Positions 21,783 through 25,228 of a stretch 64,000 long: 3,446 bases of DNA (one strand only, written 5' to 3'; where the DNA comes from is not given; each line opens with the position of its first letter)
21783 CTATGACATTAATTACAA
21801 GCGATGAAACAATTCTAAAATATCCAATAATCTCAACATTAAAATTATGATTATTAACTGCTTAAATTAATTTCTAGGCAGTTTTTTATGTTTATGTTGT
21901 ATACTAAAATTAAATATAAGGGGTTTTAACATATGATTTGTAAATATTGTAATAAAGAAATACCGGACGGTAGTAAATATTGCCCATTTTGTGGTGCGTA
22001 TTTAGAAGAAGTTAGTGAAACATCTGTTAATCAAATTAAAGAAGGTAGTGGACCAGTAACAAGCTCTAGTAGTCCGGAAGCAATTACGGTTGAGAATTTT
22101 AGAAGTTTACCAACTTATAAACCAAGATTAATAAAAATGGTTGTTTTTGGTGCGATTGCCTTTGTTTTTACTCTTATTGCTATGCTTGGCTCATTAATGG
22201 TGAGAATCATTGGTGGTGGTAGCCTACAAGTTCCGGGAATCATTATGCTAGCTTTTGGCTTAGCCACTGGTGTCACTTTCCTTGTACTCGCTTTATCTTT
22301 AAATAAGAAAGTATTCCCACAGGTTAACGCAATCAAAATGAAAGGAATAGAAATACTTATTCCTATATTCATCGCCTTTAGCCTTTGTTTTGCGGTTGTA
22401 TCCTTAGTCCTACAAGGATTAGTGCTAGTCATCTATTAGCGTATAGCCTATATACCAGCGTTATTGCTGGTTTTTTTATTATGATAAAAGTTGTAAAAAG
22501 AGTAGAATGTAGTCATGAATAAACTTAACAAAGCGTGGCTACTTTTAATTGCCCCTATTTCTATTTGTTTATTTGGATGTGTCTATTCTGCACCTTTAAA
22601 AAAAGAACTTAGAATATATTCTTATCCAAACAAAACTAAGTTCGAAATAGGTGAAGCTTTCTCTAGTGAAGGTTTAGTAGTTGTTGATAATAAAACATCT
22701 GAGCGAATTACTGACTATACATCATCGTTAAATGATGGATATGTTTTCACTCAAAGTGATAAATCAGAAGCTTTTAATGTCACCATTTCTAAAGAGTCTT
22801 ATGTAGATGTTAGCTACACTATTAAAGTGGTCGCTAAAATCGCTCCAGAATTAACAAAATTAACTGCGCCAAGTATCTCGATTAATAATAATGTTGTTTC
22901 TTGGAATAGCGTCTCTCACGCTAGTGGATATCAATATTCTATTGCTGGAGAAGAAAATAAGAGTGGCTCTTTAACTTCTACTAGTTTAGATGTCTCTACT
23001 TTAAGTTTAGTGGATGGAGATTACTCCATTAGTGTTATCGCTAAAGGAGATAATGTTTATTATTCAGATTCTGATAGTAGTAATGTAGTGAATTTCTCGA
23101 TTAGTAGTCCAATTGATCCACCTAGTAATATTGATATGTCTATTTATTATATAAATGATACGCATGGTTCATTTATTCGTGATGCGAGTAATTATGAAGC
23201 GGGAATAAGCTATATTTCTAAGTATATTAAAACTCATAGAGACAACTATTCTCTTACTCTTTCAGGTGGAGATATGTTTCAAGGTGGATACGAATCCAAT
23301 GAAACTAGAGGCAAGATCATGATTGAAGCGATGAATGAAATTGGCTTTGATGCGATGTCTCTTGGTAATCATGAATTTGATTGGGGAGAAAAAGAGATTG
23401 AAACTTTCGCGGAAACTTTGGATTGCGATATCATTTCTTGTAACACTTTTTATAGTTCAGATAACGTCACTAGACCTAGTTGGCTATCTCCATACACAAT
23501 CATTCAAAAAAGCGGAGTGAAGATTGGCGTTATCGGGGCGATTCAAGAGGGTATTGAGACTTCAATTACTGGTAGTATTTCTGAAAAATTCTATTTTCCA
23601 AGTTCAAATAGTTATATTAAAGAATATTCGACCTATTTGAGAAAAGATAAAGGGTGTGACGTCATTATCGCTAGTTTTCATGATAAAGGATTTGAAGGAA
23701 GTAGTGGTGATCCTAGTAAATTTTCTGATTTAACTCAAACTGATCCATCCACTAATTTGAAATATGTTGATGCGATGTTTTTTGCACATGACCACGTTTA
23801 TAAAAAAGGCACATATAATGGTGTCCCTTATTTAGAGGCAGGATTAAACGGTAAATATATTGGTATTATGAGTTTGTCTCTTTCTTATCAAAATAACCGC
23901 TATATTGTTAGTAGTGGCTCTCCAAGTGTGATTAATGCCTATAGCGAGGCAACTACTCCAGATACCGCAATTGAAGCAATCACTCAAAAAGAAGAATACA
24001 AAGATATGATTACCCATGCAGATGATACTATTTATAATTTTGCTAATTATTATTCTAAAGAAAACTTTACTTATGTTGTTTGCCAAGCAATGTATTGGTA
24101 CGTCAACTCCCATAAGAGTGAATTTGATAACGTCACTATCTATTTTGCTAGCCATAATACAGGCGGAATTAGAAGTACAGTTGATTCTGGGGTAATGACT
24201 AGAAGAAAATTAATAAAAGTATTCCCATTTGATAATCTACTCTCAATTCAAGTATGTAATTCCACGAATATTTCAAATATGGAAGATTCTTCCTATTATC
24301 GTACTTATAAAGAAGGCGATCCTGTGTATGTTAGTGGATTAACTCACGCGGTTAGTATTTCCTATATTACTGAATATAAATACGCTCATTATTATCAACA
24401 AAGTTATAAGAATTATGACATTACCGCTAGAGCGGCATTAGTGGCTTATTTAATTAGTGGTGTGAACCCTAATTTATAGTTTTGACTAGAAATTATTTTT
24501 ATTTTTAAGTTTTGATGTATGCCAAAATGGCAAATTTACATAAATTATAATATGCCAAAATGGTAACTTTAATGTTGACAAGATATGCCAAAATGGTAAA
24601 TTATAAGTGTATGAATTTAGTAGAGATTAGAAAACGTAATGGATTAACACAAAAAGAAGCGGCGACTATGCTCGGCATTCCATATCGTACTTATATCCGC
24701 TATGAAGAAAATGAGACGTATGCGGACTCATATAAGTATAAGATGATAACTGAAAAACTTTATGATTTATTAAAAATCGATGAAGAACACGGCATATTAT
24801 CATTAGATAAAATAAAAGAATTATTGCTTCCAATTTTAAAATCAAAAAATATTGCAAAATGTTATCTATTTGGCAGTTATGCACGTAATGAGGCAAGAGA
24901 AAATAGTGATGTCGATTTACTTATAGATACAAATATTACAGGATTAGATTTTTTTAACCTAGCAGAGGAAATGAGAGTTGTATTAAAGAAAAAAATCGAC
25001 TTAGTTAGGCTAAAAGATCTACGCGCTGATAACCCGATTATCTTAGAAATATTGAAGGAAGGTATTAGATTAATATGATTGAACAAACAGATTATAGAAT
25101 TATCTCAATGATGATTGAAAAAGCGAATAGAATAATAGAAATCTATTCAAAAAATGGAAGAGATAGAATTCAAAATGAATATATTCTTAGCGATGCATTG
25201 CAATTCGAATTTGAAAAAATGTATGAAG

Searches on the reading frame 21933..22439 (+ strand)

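Call 21: search_protein_families(library=pfam, proteins=[window:21933-22439:+], max_evalue=0.001)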
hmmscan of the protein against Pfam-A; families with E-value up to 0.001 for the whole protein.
window:21933-22439:+ (168 aa): 2 families
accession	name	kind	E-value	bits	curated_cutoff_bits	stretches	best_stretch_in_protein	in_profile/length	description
PF13240.11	Zn_Ribbon_1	-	1.9e-07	31.1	25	1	3-22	2-21/23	zinc-ribbon domain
PF12773.13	DZR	-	0.00032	21.2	27.3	1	3-25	1-23/45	Double zinc ribbon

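Call 70: search_protein_families(library=ncbifam, proteins=[window:21933-22439:+], max_evalue=0.001)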
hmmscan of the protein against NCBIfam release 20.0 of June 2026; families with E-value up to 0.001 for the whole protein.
window:21933-22439:+ (168 aa): 0 families

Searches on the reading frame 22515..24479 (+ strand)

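Call 21: search_protein_families(library=pfam, proteins=[window:22515-24479:+], max_evalue=0.001)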
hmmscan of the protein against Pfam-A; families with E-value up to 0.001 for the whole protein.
window:22515-24479:+ (654 aa): 2 families
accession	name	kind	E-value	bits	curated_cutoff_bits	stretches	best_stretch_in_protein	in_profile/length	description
PF00149.33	Metallophos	-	3.9e-08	34.4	21.5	1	208-429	1-191/191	Calcineurin-like phosphoesterase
PF02872.23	5_nucleotid_C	-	0.00018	22.1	23.6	1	510-578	16-74/158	5'-nucleotidase, C-terminal domain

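Call 70: search_protein_families(library=ncbifam, proteins=[window:22515-24479:+], max_evalue=0.001)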
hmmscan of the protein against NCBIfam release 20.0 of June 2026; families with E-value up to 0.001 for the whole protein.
window:22515-24479:+ (654 aa): 13 families
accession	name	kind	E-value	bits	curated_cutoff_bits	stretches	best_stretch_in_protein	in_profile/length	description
NF006934.0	PRK09419.1-1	subfamily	5.9e-37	126.8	1646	1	204-579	627-991/1174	multifunctional 2',3'-cyclic-nucleotide 2'-phosphodiesterase/3'-nucleotidase/5'-nucleotidase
NF007109.1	PRK09558.1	equivalog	1e-27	97.1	600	2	206-389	34-219/550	bifunctional UDP-sugar hydrolase/5'-nucleotidase UshA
NF040549.1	Nt5e_LPXTG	exception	2.6e-26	92.1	1050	1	199-322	90-212/731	cell surface ecto-5'-nucleotidase Nt5e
TIGR04486.1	thiosulf_SoxB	equivalog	9.3e-21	73.7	550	1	233-527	122-401/556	thiosulfohydrolase SoxB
NF006937.0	PRK09419.1-4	equivalog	3.7e-16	57.7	2554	1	193-300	631-734/1411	multifunctional 2',3'-cyclic-nucleotide 2'-phosphodiesterase/3'-nucleotidase/5'-nucleotidase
NF006938.0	PRK09420.1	equivalog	9.9e-16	57.3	486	1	220-533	42-391/648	bifunctional 2',3'-cyclic-nucleotide 2'-phosphodiesterase/3'-nucleotidase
TIGR01530.1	nadN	equivalog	1.6e-15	56.7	436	1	234-353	37-159/550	NAD nucleotidase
NF006936.0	PRK09419.1-3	equivalog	3.8e-15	54.6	2542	1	173-577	668-1083/1212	multifunctional 2',3'-cyclic-nucleotide 2'-phosphodiesterase/3'-nucleotidase/5'-nucleotidase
TIGR01390.1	CycNucDiestase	equivalog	2.9e-14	52.5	883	1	220-527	20-363/626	2',3'-cyclic-nucleotide 2'-phosphodiesterase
NF008871.0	PRK11907.1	equivalog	6.9e-14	50.9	1266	1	267-333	191-254/814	bifunctional 2',3'-cyclic-nucleotide 2'-phosphodiesterase/3'-nucleotidase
NF006935.0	PRK09419.1-2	equivalog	3e-12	45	2801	1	190-298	651-753/1445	multifunctional 2',3'-cyclic-nucleotide 2'-phosphodiesterase/3'-nucleotidase/5'-nucleotidase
NF006933.0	PRK09418.1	equivalog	1.3e-10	40.1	1419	1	271-466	124-326/780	bifunctional 2',3'-cyclic-nucleotide 2'-phosphodiesterase/3'-nucleotidase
NF041198.1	UshA_like_PCGU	equivalog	5.8e-10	38.4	275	1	244-501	65-311/519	UshA-like (seleno)protein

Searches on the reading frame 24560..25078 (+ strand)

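Call 21: search_protein_families(library=pfam, proteins=[window:24560-25078:+], max_evalue=0.001)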
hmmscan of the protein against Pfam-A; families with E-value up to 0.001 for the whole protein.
window:24560-25078:+ (172 aa): 5 families
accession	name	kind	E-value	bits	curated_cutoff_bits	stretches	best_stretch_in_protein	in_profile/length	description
PF18765.7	Polbeta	-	3e-16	59.8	26.9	1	91-171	5-87/93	Polymerase beta, Nucleotidyltransferase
PF01909.29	NTP_transf_2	-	1.9e-11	44.6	21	1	89-163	4-85/93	Nucleotidyltransferase domain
PF01381.28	HTH_3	-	4.7e-07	30.2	23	1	22-53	3-34/55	Helix-turn-helix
PF12844.13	HTH_19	-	0.00021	21.6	30.2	1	20-76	4-56/64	Helix-turn-helix domain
PF15731.11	MqsA_antitoxin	-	0.00065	20.3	30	1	9-57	63-111/131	Antitoxin component of bacterial toxin-antitoxin system, MqsA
